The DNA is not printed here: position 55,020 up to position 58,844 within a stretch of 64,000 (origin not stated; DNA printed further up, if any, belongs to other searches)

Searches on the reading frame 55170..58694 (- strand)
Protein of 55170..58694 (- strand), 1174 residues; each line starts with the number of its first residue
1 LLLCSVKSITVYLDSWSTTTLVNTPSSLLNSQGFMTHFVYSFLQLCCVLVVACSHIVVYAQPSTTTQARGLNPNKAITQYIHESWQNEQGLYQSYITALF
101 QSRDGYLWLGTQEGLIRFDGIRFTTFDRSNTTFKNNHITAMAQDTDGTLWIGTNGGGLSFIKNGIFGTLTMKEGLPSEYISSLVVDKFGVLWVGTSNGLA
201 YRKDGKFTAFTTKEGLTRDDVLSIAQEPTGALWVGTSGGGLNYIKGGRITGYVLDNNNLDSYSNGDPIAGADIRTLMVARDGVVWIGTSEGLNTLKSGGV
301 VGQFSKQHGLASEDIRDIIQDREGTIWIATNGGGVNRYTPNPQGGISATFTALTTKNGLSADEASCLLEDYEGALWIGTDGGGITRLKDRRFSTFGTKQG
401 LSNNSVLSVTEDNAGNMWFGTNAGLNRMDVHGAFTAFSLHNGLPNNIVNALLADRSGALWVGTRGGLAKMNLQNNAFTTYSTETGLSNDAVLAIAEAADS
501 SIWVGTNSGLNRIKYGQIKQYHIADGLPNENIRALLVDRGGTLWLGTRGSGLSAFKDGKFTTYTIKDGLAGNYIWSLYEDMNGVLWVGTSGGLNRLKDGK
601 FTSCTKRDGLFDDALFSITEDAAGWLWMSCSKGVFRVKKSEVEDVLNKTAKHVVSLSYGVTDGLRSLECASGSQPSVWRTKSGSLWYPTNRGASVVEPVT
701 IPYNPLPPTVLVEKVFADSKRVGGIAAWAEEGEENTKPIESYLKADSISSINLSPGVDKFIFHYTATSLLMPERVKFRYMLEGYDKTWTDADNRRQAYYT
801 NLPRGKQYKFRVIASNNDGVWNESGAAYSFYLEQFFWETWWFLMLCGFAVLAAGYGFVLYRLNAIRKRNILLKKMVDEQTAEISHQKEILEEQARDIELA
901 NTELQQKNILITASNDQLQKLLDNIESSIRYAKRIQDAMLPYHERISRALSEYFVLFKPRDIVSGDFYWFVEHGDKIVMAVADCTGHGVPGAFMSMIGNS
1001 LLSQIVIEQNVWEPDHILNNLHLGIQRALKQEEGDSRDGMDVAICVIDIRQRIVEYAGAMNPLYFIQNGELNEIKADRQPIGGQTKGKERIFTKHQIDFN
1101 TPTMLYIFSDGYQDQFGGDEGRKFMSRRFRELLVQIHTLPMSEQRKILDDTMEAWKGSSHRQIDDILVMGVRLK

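Call 26: search_protein_families(library=ncbifam, proteins=[window:55170-58694:-])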
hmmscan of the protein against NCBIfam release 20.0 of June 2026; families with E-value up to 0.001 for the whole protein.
window:55170-58694:- (1174 aa): 2 families
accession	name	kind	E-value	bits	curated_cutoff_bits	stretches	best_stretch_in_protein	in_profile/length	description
NF038263.1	prot_phos_SiaA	equivalog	1.5e-58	198.8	700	1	882-1173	364-657/658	biofilm regulation protein phosphatase SiaA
NF052228.1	T9SS_PorZ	equivalog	6.3e-35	120.8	260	4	209-384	365-554/757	type IX secretion system anionic LPS delivery protein PorZ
